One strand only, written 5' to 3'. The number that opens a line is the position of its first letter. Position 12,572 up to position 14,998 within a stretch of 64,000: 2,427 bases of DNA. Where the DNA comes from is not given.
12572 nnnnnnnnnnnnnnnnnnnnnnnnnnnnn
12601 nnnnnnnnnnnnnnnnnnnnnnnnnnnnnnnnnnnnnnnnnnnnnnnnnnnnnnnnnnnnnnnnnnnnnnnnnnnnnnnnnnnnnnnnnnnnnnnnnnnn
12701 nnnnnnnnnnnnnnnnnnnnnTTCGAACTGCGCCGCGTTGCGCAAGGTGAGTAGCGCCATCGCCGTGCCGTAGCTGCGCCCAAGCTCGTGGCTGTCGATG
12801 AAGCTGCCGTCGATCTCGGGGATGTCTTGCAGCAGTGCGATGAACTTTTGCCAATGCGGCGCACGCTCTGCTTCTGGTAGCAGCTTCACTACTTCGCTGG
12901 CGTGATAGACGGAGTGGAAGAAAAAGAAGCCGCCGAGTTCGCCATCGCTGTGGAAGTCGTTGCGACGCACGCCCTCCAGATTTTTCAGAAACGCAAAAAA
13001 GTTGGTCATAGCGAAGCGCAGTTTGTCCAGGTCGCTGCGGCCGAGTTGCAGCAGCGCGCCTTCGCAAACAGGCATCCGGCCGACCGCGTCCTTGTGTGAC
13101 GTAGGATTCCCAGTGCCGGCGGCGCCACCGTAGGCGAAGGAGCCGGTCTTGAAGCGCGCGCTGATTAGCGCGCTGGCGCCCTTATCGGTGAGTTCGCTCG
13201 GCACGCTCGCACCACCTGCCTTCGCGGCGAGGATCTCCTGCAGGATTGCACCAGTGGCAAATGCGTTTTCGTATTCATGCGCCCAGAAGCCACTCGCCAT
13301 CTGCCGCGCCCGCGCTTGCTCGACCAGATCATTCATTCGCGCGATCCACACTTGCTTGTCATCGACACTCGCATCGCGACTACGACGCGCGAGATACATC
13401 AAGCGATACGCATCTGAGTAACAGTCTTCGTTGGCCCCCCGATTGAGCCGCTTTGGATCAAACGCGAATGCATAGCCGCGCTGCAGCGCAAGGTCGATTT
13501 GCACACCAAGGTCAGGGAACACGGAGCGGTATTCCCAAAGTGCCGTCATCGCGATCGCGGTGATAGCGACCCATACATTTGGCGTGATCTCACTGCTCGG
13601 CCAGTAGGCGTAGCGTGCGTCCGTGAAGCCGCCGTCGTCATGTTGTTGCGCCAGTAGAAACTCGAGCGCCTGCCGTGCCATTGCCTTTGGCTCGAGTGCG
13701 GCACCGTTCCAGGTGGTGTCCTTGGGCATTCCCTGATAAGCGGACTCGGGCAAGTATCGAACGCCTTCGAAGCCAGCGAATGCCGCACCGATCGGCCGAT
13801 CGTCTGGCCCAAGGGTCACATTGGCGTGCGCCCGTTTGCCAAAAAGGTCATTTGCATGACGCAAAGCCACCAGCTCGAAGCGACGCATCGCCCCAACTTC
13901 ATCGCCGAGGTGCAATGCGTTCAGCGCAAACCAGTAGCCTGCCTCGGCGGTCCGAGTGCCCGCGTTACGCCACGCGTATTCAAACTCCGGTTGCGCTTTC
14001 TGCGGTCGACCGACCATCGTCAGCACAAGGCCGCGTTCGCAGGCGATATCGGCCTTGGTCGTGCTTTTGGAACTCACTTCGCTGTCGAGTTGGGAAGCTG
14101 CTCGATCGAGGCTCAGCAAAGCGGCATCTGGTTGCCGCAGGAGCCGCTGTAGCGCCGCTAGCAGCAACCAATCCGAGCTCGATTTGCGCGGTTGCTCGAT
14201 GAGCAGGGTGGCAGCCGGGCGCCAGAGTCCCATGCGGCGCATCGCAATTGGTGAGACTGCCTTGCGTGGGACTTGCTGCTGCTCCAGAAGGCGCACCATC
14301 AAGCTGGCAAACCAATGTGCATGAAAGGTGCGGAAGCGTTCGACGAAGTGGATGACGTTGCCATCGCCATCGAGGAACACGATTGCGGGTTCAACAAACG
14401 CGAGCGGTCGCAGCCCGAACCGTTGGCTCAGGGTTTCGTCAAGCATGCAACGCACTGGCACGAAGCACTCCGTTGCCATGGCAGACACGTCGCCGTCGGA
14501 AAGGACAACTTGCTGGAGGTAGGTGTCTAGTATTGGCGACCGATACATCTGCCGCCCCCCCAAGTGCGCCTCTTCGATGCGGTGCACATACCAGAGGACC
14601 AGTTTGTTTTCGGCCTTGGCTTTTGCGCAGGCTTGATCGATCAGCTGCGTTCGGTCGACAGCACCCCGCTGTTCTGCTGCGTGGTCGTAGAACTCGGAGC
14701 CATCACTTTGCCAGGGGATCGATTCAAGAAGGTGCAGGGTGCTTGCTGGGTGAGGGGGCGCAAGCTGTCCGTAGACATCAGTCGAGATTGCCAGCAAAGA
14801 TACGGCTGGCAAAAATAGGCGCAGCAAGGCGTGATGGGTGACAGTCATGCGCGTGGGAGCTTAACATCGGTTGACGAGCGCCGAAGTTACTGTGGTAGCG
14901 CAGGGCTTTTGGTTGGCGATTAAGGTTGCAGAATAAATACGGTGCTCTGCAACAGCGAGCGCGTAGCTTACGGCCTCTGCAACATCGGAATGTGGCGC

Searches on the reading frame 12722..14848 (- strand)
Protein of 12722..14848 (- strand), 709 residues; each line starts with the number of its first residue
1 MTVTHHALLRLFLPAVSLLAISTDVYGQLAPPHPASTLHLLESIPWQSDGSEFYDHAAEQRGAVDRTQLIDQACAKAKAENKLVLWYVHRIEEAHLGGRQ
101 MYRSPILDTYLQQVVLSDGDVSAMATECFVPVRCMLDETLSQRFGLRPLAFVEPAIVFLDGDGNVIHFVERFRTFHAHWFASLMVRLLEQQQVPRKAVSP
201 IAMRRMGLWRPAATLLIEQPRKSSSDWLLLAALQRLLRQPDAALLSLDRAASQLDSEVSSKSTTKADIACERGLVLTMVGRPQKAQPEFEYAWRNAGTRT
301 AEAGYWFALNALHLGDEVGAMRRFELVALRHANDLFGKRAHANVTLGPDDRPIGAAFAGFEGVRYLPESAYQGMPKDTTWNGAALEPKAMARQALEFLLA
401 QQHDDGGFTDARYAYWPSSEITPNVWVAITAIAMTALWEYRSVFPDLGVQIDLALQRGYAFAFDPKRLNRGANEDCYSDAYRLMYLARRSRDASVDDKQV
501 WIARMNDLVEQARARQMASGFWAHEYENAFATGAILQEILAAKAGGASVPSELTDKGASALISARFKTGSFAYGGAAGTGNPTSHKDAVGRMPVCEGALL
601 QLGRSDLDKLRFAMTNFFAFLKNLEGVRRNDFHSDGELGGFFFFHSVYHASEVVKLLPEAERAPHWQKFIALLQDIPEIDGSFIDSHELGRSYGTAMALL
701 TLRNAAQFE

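Call 6: search_protein_families(library=pfam, proteins=[window:12722-14848:-], max_evalue=0.01)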
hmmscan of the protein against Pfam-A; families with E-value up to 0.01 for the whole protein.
window:12722-14848:- (709 aa): 0 families

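Call 7: search_protein_families(library=ncbifam, proteins=[window:12722-14848:-], max_evalue=0.01)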
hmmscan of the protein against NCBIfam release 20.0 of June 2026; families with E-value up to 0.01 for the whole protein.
window:12722-14848:- (709 aa): 0 families

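Call 18: find_homologous_proteins(query=window:12722-14848:-)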
Query window:12722-14848:- (709 aa): 119 proteins with E <= 0.001 among 8000 candidates.
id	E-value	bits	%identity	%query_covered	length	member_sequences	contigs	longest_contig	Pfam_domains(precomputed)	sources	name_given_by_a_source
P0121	0.0e+0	1618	100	100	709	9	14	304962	-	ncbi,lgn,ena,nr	ncbi:MAG: hypothetical protein EXS02_06090 [Planctomycetes bacterium]|nr:hypothetical protein [Planc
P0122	0.0e+0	1176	74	98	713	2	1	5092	-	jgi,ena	jgi:hypothetical protein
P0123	0.0e+0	1089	69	96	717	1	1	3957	-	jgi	jgi:hypothetical protein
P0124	0.0e+0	1031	66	96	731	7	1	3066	-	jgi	-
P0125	0.0e+0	1028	67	95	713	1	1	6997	-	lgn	-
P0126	0.0e+0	1018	64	99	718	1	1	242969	-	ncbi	-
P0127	0.0e+0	1012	64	96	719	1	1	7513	-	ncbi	ncbi:MAG: hypothetical protein ABIP94_01135 [Planctomycetota bacterium]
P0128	1.7e-298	1010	65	95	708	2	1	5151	-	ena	-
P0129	2.0e-293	993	63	95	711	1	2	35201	-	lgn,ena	-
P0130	3.2e-293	993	62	98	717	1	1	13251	-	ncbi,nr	ncbi:MAG TPA: hypothetical protein VFZ65_20260 [Planctomycetota bacterium]|nr:hypothetical protein [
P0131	4.1e-293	992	65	94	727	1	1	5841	-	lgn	-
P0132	2.9e-292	989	65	95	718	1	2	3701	-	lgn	-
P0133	1.3e-291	987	65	94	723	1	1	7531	-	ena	-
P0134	2.0e-290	983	62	98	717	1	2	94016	-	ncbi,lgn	-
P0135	2.3e-289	980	64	95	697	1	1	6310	-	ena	-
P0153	1.0e-279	948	61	98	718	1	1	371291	-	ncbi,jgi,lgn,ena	jgi:hypothetical protein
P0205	1.4e-214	733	53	96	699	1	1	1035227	-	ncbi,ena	-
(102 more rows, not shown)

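Call 21: find_encoding_contigs(protein=P0122, flank=10000, max_places=3)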
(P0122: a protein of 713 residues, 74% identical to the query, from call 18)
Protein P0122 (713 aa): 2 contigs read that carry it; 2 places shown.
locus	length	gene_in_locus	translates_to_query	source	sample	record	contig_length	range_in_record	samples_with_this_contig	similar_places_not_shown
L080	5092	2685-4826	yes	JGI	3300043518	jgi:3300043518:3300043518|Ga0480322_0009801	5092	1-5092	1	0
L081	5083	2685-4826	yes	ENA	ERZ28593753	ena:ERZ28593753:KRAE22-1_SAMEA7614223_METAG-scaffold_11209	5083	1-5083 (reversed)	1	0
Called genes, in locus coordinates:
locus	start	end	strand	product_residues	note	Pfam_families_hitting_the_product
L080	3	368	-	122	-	?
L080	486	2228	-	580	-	-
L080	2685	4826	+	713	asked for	-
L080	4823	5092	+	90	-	?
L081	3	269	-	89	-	?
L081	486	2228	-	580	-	-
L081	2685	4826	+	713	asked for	-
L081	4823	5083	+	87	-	?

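Call 37: predict_structure(alignment_id=A2)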
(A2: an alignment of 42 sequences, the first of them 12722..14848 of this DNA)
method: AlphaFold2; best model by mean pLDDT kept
length: 709 residues; sequences in the alignment: 42
mean_pLDDT: 90.6   pTM: 0.90
mean pLDDT of the five models: 90.6, 90.4, 90.3, 90.1, 89.1
residues with pLDDT >= 90: 549; 70-90: 93; 50-70: 45; < 50: 22
segments of 3 or more residues with pLDDT < 50: 2-14, 634-636
pLDDT, mean of each block of 10 residues (from residue 1): 42 50 57 93 97 86 94 98 96 65 77 97 98 94 82 90 97 93 98 96 98 98 97 98 98 87 92 98 98 97 98 92 98 97 91 90 93 93 94 94 90 63 88 98 97 97 93 91 98 95 98 96 91 97 98 98 97 90 90 97 98 97 84 52 89 98 98 93 76 95 91
secondary structure, 60 per line:
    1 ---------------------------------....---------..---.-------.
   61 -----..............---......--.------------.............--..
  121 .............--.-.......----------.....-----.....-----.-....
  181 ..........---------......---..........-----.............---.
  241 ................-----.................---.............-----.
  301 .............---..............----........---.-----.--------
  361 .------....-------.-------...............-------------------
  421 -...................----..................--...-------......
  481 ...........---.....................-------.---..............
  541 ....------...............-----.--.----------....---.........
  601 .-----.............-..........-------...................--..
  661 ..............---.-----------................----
elements in order (helices of 4 or more, strands of 3 or more residues): H34-37 H66-79 E83-88 H104-116 H119-128 E129-133 H138-144 E155-159 E165-169 H177-190 H200-205 H209-218 H224-236 H240-256 H262-278 H282-294 H300-313 H317-330 H335-342 H368-371 H387-401 H422-440 H445-462 H475-491 H495-515 H529-544 H551-564 H585-588 H592-601 H607-619 H621-630 H638-656 H659-674 H690-705

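Call 39: fold_search(model_id=the predicted structure, library=pdb)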
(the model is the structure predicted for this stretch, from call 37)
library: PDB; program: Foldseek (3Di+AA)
matches with E <= 10: 1307; with E <= 0.001: 2
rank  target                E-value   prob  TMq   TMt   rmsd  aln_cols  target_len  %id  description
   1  1w3b_A                2.6e-04  1.00  0.18  0.30  18.8       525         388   12  The superhelical TPR domain of O-linked GlcNAc transferase reveals structural similarities to importin alpha. (released 2004-09-09)
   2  9hvq_Q                9.3e-04  1.00  0.17  0.14  23.6       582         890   12  Structure of the transcribing Pol II-DSIF-PAF-SPT6-RECQL5 complex (released 2025-07-16)
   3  7dkh_A                1.1e-03  1.00  0.18  0.15  23.9       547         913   11  Crystal structure of the Ctr9/Paf1/Cdc73/Rtf1 quaternary complex (released 2021-11-24)
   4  5dse_A                1.5e-03  1.00  0.17  0.22  18.7       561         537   11  Crystal Structure of the TTC7B/Hyccin Complex (released 2015-12-02)
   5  5w5h_A                1.9e-03  0.91  0.12  0.16  21.2       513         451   12  Human IFIT1 dimer with m7Gppp-AAAA (released 2017-07-19)
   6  7dkh_I                2.1e-03  0.99  0.18  0.15  24.4       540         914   10  Crystal structure of the Ctr9/Paf1/Cdc73/Rtf1 quaternary complex (released 2021-11-24)
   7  9o4u_A                2.5e-03  1.00  0.27  0.43   8.1       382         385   12  Apo-structure of a beta-D-glucuronate dehydratase (released 2025-06-11)
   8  4kvm_C                2.7e-03  0.97  0.17  0.17  19.7       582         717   12  The NatA (Naa10p/Naa15p) amino-terminal acetyltransferase complex bound to a bisubstrate analog (released 2013-07-31)
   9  4xuv_A                2.8e-03  1.00  0.29  0.52   6.9       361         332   14  Crystal structure of a glycoside hydrolase family 105 (GH105) enzyme from Thielavia terrestris (released 2015-02-11)
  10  1w3b_B                2.8e-03  1.00  0.20  0.36  19.7       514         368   13  The superhelical TPR domain of O-linked GlcNAc transferase reveals structural similarities to importin alpha. (released 2004-09-09)
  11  5dse_C                2.8e-03  1.00  0.17  0.17  18.8       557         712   11  Crystal Structure of the TTC7B/Hyccin Complex (released 2015-12-02)
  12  7rqf_A                2.8e-03  0.98  0.16  0.20  17.5       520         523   14  Crystal Structure of LbcA (lipoprotein binding partner of CtpA) of Pseudomonas aeruginosa (released 2022-04-27)
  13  6ppl_B                3.0e-03  0.99  0.17  0.18  19.3       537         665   13  Cryo-EM structure of human NatE complex (NatA/Naa50) (released 2020-02-19)
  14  7ntf_A                3.7e-03  0.99  0.17  0.13  22.7       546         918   12  Cryo-EM structure of unliganded O-GlcNAc transferase (released 2021-11-17)
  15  4kvm_A                3.8e-03  0.96  0.17  0.16  19.3       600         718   11  The NatA (Naa10p/Naa15p) amino-terminal acetyltransferase complex bound to a bisubstrate analog (released 2013-07-31)
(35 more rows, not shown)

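Call 42: search_protein_families(library=pfam, alignment_id=A2, max_evalue=1)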
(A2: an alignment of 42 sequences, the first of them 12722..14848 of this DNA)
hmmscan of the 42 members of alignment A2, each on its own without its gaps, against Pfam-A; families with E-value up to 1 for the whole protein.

A. member 1, window:12722-14848:- (709 aa): 1 family
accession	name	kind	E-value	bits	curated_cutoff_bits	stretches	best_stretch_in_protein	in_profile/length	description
PF07678.20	TED_complement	-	0.18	11.3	22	1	390-463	115-187/312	A-macroglobulin TED domain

B. families by the number of members that match (of 42 scanned): 37 families (the first 25 are shown)
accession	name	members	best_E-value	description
PF07678.20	TED_complement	31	0.00015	A-macroglobulin TED domain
PF13174.12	TPR_6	25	1.8e-06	Tetratricopeptide repeat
PF07719.23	TPR_2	16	0.0043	Tetratricopeptide repeat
PF14559.12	TPR_19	13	7.7e-05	Tetratricopeptide repeat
PF23914.1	TPR_CcmH_CycH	11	4.5e-06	Cytochrome c-type biogenesis protein H TPR domain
PF13432.12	TPR_16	10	4.4e-07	Tetratricopeptide repeat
PF13428.12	TPR_14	9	0.0017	Tetratricopeptide repeat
PF13243.12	SQHop_cyclase_C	8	1e-05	Squalene-hopene cyclase C-terminal domain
PF13424.12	TPR_12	7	0.0022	Tetratricopeptide repeat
PF13899.12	Thioredoxin_7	7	0.0045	Thioredoxin-like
PF12895.13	ANAPC3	6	0.0061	Anaphase-promoting complex, cyclosome, subunit 3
PF25063.1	ARM_TT21_C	5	0.018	Tetratricopeptide repeat protein 21 C-terminal ARM domain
PF13249.12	SQHop_cyclase_N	4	0.0072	Squalene-hopene cyclase N-terminal domain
PF13176.12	TPR_7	2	0.0098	Tetratricopeptide repeat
PF13371.12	TPR_9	2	0.045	Tetratricopeptide repeat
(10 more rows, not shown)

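Call 51: find_encoding_contigs(protein=P0205, flank=8000, max_places=2)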
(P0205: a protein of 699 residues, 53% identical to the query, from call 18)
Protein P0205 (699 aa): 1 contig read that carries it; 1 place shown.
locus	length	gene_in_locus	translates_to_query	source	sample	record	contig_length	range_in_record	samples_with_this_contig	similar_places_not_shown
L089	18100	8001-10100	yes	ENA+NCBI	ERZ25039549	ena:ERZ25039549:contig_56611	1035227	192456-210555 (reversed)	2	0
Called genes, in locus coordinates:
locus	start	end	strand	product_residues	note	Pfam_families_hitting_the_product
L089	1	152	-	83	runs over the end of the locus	-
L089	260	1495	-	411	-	PF02308:MgtC, PF13194:DUF4010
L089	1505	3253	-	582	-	PF17291:M60-like_N, PF13402:Peptidase_M60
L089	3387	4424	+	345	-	PF00578:AhpC-TSA, PF08534:Redoxin, PF00085:Thioredoxin, PF13905:Thioredoxin_8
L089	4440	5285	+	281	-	PF18306:LDcluster4, PF03641:Lysine_decarbox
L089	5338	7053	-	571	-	PF00932:LTD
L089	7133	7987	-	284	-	-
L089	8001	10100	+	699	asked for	-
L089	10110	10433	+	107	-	-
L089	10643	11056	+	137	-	-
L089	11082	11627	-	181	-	PF02469:Fasciclin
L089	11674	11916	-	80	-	-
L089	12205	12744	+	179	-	PF08100:Dimerisation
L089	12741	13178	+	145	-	PF00891:Methyltransf_2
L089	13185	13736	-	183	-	-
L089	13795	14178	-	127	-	-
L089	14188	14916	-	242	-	PF19583:ODP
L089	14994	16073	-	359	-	PF25084:LbH_EIF2B (weak), PF25087:GMPPB_C, PF00132:Hexapep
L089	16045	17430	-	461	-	PF03060:NMO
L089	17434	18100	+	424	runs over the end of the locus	-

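Call 52: find_encoding_contigs(protein=P0153, flank=8000, max_places=2)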
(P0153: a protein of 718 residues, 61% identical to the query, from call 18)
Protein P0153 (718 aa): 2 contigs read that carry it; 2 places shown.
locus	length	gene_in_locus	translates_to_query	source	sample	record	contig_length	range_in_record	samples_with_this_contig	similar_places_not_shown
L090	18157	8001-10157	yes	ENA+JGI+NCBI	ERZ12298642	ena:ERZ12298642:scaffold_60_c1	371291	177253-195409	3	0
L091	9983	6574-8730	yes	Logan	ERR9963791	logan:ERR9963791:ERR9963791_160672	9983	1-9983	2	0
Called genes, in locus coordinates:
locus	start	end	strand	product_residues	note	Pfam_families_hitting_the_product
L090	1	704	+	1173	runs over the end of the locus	PF06283:ThuA, PF23500:DUF7133, PF00034:Cytochrom_C (weak), PF13442:Cytochrome_CBB3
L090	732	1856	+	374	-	PF01408:GFO_IDH_MocA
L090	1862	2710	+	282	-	PF01261:AP_endonuc_2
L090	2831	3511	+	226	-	PF00455:DeoRC (faint), PF06026:Rib_5-P_isom_A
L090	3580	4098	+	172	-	-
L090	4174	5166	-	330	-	-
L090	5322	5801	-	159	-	PF19780:DUF6265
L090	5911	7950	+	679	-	PF00654:Voltage_CLC, PF00571:CBS (faint), PF02080:TrkA_C (weak)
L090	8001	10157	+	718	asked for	-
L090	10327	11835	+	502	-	PF12729:4HB_MCP_1 (faint), PF00672:HAMP, PF00015:MCPsignal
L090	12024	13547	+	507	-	PF00293:NUDIX, PF00753:Lactamase_B, PF17778:WHD_BLACT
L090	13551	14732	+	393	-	PF07690:MFS_1, PF13347:MFS_2 (faint), PF07690:MFS_1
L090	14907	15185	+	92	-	PF02201:SWIB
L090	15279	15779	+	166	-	PF00578:AhpC-TSA, PF08534:Redoxin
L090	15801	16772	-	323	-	PF02265:S1-P1_nuclease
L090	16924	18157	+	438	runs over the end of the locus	PF03448:MgtE_N, PF00571:CBS, PF01769:MgtE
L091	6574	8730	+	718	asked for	-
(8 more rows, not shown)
